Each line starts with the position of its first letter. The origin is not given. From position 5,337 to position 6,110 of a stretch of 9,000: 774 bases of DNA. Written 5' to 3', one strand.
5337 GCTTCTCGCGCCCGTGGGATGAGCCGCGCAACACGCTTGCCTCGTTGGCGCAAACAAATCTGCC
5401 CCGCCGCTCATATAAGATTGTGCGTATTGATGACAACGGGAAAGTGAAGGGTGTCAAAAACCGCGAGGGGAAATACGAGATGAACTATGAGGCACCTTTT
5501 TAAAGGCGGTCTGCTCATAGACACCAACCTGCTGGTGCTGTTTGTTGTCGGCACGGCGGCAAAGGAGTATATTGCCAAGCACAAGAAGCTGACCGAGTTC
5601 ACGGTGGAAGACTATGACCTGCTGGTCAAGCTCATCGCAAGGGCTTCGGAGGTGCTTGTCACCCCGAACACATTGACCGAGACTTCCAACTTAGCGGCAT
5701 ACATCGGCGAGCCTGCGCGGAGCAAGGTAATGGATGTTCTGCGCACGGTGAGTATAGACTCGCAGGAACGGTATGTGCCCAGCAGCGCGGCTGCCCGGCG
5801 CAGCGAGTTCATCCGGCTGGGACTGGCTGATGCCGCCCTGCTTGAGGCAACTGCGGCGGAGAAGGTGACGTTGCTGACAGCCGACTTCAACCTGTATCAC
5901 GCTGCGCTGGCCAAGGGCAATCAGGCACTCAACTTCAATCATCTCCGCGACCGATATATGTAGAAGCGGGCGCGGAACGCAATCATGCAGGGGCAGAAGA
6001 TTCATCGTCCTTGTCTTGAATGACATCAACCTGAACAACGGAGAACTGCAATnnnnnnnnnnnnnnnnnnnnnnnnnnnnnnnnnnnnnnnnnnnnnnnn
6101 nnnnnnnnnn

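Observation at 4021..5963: Three-gene cassette: HU-like/DUF4469-like protein + 99-aa protein + PIN-like nuclease; candidate tripartite toxin-antitoxin or defence module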

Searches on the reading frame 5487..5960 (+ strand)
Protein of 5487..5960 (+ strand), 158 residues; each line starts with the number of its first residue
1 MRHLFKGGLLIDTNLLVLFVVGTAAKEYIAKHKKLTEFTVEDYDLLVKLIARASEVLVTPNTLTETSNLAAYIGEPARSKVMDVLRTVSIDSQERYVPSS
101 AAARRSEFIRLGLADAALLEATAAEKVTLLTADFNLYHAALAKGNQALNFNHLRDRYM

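Call 3: search_protein_families(library=pfam, proteins=[window:5487-5960:+], max_evalue=1)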
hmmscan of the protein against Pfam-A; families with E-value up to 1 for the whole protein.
window:5487-5960:+ (158 aa): 2 families
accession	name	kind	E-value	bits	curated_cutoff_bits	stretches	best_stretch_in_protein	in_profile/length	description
PF01850.27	PIN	-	0.001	20.1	23.6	1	43-140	18-118/120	PIN domain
PF21083.2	ZapC_N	-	0.17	12.5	27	1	9-58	19-68/88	Cell-division protein ZapC, N-terminal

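Call 4: search_protein_families(library=ncbifam, proteins=[window:5487-5960:+], max_evalue=1)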
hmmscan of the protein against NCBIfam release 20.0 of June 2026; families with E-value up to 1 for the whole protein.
window:5487-5960:+ (158 aa): 0 families

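Call 5: search_protein_families(library=padloc, proteins=[window:5487-5960:+], max_evalue=1)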
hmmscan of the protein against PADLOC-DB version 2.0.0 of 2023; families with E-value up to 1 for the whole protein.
window:5487-5960:+ (158 aa): 0 families

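Call 8: find_homologous_proteins(query=window:5487-5960:+)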
Query window:5487-5960:+ (158 aa): 703 proteins with E <= 0.001 among 1128 candidates; the best 120 are listed.
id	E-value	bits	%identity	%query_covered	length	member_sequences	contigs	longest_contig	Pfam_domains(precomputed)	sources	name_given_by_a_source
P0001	3.1e-93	327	100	100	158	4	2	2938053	-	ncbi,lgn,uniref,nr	ncbi:MAG: hypothetical protein CDV28_1608 [Candidatus Electronema aureum]|uniref:PIN domain-containi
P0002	3.2e-91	320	98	100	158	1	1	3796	-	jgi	jgi:predicted nucleic acid-binding protein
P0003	6.2e-89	313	96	100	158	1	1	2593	-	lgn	-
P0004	7.6e-89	313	99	97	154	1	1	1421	-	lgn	-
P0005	1.2e-86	306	97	97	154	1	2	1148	-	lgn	-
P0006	4.8e-86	304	96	97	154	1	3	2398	-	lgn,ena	-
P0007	5.4e-86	303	96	97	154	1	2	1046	-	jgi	jgi:predicted nucleic acid-binding protein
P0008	1.4e-85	302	95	97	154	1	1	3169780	-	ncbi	ncbi:MAG: PIN domain-containing protein [Candidatus Electronema sp. VV]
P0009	6.6e-84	297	95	97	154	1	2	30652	-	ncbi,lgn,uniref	uniref:PIN domain-containing protein n=1 Tax=Candidatus Electronema sp. TaxID=2698783 RepID=UPI00405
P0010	9.3e-84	296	95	96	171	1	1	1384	-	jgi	jgi:hypothetical protein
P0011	2.0e-83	295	93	97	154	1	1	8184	-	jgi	jgi:predicted nucleic acid-binding protein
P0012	6.3e-83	294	93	97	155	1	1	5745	-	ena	-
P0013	8.9e-72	257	83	97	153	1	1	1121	-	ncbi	-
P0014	2.5e-71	256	83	95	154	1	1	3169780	-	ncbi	ncbi:MAG: PIN domain-containing protein [Candidatus Electronema sp. VV]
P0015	1.6e-70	253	83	95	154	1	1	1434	-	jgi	jgi:hypothetical protein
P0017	4.0e-70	252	80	97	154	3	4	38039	-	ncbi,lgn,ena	-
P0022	1.7e-69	250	83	97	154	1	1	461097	-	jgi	jgi:hypothetical protein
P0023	1.8e-69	250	82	98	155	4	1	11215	-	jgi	jgi:hypothetical protein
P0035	4.1e-66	239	79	95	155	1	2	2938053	-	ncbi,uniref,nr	ncbi:MAG: hypothetical protein CDV28_102193 [Candidatus Electronema aureum]|uniref:PIN domain-contai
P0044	5.3e-58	213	68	95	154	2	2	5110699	-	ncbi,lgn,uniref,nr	ncbi:MAG: PIN domain-containing protein [Candidatus Electrothrix aestuarii]|uniref:PIN domain-contai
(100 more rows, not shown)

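Call 10: find_related_loci(query=A1, collection=genome_contigs, flank=6000)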
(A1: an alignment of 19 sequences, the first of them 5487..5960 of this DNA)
Query A1 (158 aa) in genome_contigs; peptide patterns used: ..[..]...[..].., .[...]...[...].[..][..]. (x = any residue, [..] = any of these).
598 stretches matched a pattern (row limit reached: there are more); 551 encode a relative of the query (tblastn E <= 1e-3); the best 80 are kept; 80 distinct loci.
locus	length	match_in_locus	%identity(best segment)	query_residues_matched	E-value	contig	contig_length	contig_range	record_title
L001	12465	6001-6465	94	4-158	8e-93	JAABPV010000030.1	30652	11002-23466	MAG: Desulfobulbaceae bacterium isolate S01.Bin068 NODE_37_length_30652_cov_8.490466, whole genome shotgun sequence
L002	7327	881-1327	79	9-158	1e-75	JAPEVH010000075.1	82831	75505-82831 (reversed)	MAG: Candidatus Electronema sp. isolate KV k127_18006007, whole genome shotgun sequence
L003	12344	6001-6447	77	9-158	2e-72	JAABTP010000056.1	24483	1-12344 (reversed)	MAG: Desulfobulbaceae bacterium isolate S24.Bin023 NODE_57_length_24483_cov_14.190568, whole genome shotgun sequence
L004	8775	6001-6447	67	9-158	2e-63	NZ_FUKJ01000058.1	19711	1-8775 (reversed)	Crenothrix polyspora isolate RSM_CP2, whole genome shotgun sequence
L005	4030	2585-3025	57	9-156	4e-53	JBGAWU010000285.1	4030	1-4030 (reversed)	MAG: Methyloglobulus sp. isolate MAG_AAO_AS.71 AAOAS-71_NODE_285_length_4030_cov_2.556033, whole genome shotgun sequence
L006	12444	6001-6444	57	8-156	1e-52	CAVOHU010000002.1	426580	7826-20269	MAG: uncultured Acidobacteriota bacterium isolate MFD10007.bin.1.132 genome assembly, contig: contig_13368, whole genome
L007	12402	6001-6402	65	2-136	4e-52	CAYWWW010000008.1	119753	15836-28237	MAG TPA_asm: uncultured Cardiobacteriales bacterium isolate SRP141376_co5_216 genome assembly, contig: NODE_275_length_1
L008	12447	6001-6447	56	9-158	5e-52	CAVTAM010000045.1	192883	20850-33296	MAG: uncultured beta proteobacterium isolate MFD04651.bin.2.170 genome assembly, contig: contig_4356, whole genome shotg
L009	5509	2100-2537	62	9-155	1e-50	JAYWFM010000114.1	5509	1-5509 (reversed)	MAG: Planctomycetota bacterium isolate GL99_UP_concoct_187 GL99_UP_concoct_187_113, whole genome shotgun sequence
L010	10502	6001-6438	53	9-155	3e-47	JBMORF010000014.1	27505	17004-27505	MAG: Thermodesulfobacteriota bacterium isolate Betzabe_MAG173 MAG173_14, whole genome shotgun sequence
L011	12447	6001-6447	57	8-155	6e-47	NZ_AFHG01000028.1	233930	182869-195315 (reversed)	Methyloversatilis universalis FAM5 contig00045, whole genome shotgun sequence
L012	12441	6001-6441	50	10-157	2e-45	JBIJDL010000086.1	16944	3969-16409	MAG: Candidatus Hydrogenedentales bacterium isolate ME2006-08-22D15_3300044611_group2_bin248 Rohwer_bin1462_scaffold_310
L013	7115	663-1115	52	7-156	1e-45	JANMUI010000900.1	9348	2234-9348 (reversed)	MAG: Betaproteobacteria bacterium isolate SOY_29_concoct_125_sub SOY_29_k141_3482577, whole genome shotgun sequence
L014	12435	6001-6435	55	11-154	3e-45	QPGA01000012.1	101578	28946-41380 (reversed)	MAG: Candidatus Accumulibacter meliphilus isolate UW-LDO-IC UW-LDO-IC-MS_11, whole genome shotgun sequence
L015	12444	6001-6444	50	8-156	3e-45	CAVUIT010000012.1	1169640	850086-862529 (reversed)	MAG: uncultured delta proteobacterium isolate MFD01872.bin.2.115 genome assembly, contig: contig_67240, whole genome sho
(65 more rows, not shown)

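Call 26: search_solved_structures(query=A1, max_evalue=1, show_alignments=2)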
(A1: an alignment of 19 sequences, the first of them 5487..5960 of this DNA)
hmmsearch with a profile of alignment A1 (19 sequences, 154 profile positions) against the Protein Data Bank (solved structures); distinct sequences matched with E-value up to 1: 0.

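Call 34: find_encoding_contigs(protein=P0035, flank=5000, max_places=3)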
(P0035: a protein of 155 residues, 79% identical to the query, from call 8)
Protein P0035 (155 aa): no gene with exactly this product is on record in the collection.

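Call 35: find_encoding_contigs(protein=P0044, flank=5000, max_places=3)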
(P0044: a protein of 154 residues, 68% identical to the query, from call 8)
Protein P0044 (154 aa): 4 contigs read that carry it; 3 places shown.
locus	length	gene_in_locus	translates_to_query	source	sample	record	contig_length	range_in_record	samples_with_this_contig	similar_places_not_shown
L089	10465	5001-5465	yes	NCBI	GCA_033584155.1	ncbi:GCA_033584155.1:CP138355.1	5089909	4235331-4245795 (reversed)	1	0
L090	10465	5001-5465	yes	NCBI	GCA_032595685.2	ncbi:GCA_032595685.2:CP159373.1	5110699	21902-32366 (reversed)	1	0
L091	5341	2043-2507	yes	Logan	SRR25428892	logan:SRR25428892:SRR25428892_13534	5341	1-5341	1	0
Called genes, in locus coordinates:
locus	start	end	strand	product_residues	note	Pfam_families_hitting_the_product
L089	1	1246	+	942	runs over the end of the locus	PF04313:HSDR_N (weak), PF00270:DEAD, PF04851:ResIII, PF18766:SWI2_SNF2, PF08463:EcoEI_R_C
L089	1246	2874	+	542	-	PF01420:Methylase_S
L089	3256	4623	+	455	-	PF12161:HsdM_N, PF02384:N6_Mtase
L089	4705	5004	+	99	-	-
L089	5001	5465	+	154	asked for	-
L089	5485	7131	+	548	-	PF00501:AMP-binding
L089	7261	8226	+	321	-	PF00248:Aldo_ket_red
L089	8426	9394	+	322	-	PF08240:ADH_N, PF00107:ADH_zinc_N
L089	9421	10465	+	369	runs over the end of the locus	PF02885:Glycos_trans_3N, PF00591:Glycos_transf_3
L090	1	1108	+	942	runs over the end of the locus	PF04313:HSDR_N, PF00270:DEAD, PF04851:ResIII, PF18766:SWI2_SNF2, PF08463:EcoEI_R_C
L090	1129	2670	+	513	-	PF01420:Methylase_S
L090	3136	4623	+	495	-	PF12161:HsdM_N, PF02384:N6_Mtase, PF07669:Eco57I (weak)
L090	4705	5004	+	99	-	-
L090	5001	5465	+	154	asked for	-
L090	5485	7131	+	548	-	PF00501:AMP-binding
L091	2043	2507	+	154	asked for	-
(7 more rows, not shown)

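Call 37: predict_structure(alignment_id=A1)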
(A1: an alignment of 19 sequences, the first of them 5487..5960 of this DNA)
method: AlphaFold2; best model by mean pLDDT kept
length: 158 residues; sequences in the alignment: 19
mean_pLDDT: 93.2   pTM: 0.89
mean pLDDT of the five models: 93.2, 91.3, 85.3, 83.5, 72.3
residues with pLDDT >= 90: 136; 70-90: 16; 50-70: 5; < 50: 1
segments of 3 or more residues with pLDDT < 50: none
pLDDT, mean of each block of 10 residues (from residue 1): 72 97 98 97 97 91 95 97 96 90 93 95 90 97 95 92
secondary structure, 60 per line:
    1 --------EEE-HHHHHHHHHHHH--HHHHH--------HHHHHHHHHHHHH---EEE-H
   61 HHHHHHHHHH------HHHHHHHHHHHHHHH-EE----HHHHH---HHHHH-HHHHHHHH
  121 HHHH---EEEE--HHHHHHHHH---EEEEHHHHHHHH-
elements in order: E9-11 H13-24 H27-31 H40-52 E56-58 H60-70 H77-91 H99-103 H107-111 H113-124 E128-131 H134-142 E146-149 H150-157

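Call 41: fold_search(model_id=the predicted structure, library=pdb)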
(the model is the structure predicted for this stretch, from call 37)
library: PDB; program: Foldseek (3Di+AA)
matches with E <= 10: 486; with E <= 0.001: 0
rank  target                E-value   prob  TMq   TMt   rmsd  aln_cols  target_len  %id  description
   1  3i8o                  1.7e-03  1.00  0.46  0.51   8.1       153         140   18  A domain of a functionally unknown protein from Methanocaldococcus jannaschii DSM 2661. (released 2009-07-21)
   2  5x3t_B                2.4e-03  1.00  0.61  0.69   3.0       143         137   21  VapBC from Mycobacterium tuberculosis (released 2017-06-07)
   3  2hww_C                2.4e-03  1.00  0.48  0.52   7.6       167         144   20  Structure of PIN domain of human SMG6 (released 2006-11-14)
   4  3ix7_A                3.2e-03  1.00  0.53  0.62   5.0       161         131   18  Crystal structure of a domain of functionally unknown protein from Thermus thermophilus HB8 (released 2009-09-22)
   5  1v8o_H                5.2e-03  1.00  0.56  0.63   6.7       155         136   17  Crystal Structure of PAE2754 from Pyrobaculum aerophilum (released 2004-02-10)
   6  1v8p_C                7.0e-03  1.00  0.57  0.66   4.5       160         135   19  Crystal structure of PAE2754 from Pyrobaculum aerophilum (released 2004-02-10)
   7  1o4w                  7.4e-03  1.00  0.55  0.67   3.5       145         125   15  CRYSTAL STRUCTURE OF a PIN (PILT N-TERMINUS) DOMAIN CONTAINING PROTEIN (AF0591) FROM ARCHAEOGLOBUS FULGIDUS AT 1.90 A RE (released 2003-07-29)
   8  2hwx                  7.4e-03  0.99  0.47  0.45   8.3       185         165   18  Structure of human SMG6 E1282C PIN domain mutant. (released 2006-11-14)
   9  3ix7_B                7.9e-03  1.00  0.53  0.63   4.9       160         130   18  Crystal structure of a domain of functionally unknown protein from Thermus thermophilus HB8 (released 2009-09-22)
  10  2dok_B                7.9e-03  0.99  0.49  0.47   7.5       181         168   19  Crystal structure of the PIN domain of human EST1A (released 2007-05-01)
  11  5f4h_B                1.0e-02  0.99  0.43  0.18   7.7       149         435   16  Archael RuvB-like Holiday junction helicase (released 2016-12-21)
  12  5yww                  1.0e-02  0.99  0.42  0.16   7.6       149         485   16  Archael RuvB-like Holiday junction helicase (released 2018-06-13)
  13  1y82_B                1.1e-02  1.00  0.53  0.57   5.6       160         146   13  Conserved hypothetical protein Pfu-367848-001 from Pyrococcus furiosus (released 2005-01-25)
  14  2dok_A                1.3e-02  0.99  0.50  0.47   7.5       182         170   19  Crystal structure of the PIN domain of human EST1A (released 2007-05-01)
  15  1v8o_C                1.3e-02  1.00  0.56  0.64   6.6       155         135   17  Crystal Structure of PAE2754 from Pyrobaculum aerophilum (released 2004-02-10)
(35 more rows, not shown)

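Call 44: find_related_loci(query=window:5487-5960:+, collection=metagenome_contigs, flank=4000)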
Query window:5487-5960:+ (158 aa) in metagenome_contigs; peptide patterns used: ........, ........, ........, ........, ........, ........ (x = any residue, [..] = any of these).
297 stretches matched a pattern; 9 encode a relative of the query (tblastn E <= 1e-3); 9 distinct loci.
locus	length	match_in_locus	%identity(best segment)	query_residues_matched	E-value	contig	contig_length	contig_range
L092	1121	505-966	83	4-158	1e-87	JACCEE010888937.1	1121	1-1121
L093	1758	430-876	81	9-158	4e-82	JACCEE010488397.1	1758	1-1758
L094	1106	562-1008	63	9-158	9e-65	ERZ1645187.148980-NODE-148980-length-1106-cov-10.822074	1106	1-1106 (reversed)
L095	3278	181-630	62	8-158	3e-60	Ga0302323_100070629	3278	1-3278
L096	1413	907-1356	62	8-158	7e-63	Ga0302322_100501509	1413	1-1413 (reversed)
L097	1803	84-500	68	19-158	8e-55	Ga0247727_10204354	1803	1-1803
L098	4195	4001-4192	50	7-70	5e-15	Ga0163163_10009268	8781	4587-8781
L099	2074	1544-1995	38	8-154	1e-20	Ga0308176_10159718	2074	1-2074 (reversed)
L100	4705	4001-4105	51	5-39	2e-9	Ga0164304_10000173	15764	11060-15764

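Call 45: find_encoding_contigs(protein=P0023, flank=4000, max_places=2)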
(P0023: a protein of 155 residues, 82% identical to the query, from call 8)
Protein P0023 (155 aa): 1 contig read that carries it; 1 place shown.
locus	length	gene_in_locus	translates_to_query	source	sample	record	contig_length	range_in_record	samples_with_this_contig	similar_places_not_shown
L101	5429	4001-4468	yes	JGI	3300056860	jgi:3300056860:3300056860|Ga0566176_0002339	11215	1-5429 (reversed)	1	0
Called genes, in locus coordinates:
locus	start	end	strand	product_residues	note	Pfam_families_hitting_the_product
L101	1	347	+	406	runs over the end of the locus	PF01451:LMWPc, PF01135:PCMT, PF01209:Ubie_methyltran, PF13489:Methyltransf_23, PF08241:Methyltransf_11, PF08242:Methyltransf_12, PF13649:Methyltransf_25, PF13847:Methyltransf_31, +2 more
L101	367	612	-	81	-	-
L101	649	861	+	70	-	PF21716:dnstrm_HI1420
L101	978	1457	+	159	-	-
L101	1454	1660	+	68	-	-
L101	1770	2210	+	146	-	-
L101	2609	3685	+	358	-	-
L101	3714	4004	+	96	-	-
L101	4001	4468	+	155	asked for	-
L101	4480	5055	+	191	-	PF01694:Rhomboid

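Call 46: find_encoding_contigs(protein=P0022, flank=4000, max_places=2)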
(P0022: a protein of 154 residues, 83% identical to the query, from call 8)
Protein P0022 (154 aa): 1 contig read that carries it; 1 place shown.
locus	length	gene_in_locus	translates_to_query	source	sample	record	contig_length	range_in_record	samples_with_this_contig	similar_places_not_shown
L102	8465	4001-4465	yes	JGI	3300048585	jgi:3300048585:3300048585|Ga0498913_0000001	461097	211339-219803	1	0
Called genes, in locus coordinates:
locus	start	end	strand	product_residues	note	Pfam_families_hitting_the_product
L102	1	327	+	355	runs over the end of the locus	PF02163:Peptidase_M50, PF00595:PDZ (weak), PF13180:PDZ_2, PF17820:PDZ_6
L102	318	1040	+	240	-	PF00814:TsaD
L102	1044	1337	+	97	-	PF05015:HigB-like_toxin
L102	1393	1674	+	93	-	PF01381:HTH_3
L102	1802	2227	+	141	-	-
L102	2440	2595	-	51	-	-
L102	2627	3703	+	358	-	-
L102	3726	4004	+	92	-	-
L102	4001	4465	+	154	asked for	-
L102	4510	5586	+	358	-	PF04551:GcpE, PF26540:GcpE_C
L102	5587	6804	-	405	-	PF01451:LMWPc, PF01135:PCMT, PF01209:Ubie_methyltran, PF13489:Methyltransf_23, PF08241:Methyltransf_11, PF08242:Methyltransf_12, PF13649:Methyltransf_25, PF13847:Methyltransf_31, +2 more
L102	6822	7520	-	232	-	PF13386:DsbD_2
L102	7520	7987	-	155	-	-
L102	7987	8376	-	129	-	PF08859:DGC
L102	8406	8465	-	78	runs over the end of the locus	PF13192:Thioredoxin_3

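Call 47: find_encoding_contigs(protein=P0014, flank=4000, max_places=2)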
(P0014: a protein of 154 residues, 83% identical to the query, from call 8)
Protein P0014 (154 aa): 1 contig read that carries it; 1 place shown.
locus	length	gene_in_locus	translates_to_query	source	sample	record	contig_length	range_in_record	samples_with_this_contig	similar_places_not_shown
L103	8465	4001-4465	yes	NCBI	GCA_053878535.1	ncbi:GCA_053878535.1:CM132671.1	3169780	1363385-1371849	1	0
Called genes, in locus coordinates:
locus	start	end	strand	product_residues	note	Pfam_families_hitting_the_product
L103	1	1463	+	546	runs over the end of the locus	PF02878:PGM_PMM_I, PF02879:PGM_PMM_II, PF02880:PGM_PMM_III, PF00408:PGM_PMM_IV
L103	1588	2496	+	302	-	-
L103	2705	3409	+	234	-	PF12686:DUF3800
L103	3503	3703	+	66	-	PF02604:PhdYeFM_antitox (weak), PF18506:RelB-like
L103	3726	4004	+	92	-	-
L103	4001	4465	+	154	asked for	-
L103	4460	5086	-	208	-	PF01121:CoaE, PF13238:AAA_18 (weak)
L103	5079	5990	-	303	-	PF01479:S4, PF00849:PseudoU_synth_2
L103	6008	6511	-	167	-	PF02559:CarD_TRCF_RID, PF21095:CarD_C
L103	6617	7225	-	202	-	PF01195:Pept_tRNA_hydro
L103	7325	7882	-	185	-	PF01386:Ribosomal_L25p, PF14693:Ribosomal_TL5_C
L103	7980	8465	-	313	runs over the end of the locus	PF13793:Pribosyltran_N, PF00156:Pribosyltran, PF14572:Pribosyl_synth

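Call 48: find_encoding_contigs(protein=P0017, flank=4000, max_places=3)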
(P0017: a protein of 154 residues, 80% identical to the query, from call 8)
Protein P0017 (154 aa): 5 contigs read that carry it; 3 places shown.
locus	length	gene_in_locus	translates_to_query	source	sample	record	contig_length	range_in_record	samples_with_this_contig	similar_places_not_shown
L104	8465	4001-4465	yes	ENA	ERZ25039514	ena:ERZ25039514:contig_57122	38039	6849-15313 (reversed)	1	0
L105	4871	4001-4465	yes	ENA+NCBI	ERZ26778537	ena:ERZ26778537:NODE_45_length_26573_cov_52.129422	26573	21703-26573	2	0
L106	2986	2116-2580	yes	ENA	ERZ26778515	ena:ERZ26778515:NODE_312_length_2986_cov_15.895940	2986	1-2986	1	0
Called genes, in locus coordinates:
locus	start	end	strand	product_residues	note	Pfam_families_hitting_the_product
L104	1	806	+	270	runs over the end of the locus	PF00294:PfkB, PF01256:Carb_kinase (weak), PF08543:Phos_pyr_kin, PF25270:Khk (weak)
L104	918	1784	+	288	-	PF03755:YicC-like_N, PF08340:YicC-like_C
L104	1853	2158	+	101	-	PF04025:RemA-like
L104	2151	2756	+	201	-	PF00625:Guanylate_kin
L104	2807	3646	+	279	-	PF08032:SpoU_sub_bind, PF00588:SpoU_methylase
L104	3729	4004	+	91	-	-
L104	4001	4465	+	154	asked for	-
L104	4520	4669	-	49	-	-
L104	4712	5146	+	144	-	PF02077:SURF4, PF07681:DoxX, PF05514:HR_lesion (weak)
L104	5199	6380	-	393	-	PF00465:Fe-ADH, PF13685:Fe-ADH_2, PF25137:ADH_Fe_C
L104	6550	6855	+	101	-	-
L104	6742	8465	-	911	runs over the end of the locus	PF00025:Arf, PF00071:Ras, PF08477:Roc, PF16095:COR-A, PF25497:COR-B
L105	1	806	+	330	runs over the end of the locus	PF00294:PfkB, PF25270:Khk (faint), PF01256:Carb_kinase (faint), PF08543:Phos_pyr_kin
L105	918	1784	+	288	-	PF03755:YicC-like_N, PF08340:YicC-like_C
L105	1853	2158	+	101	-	PF04025:RemA-like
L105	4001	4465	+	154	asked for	-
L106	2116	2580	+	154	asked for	-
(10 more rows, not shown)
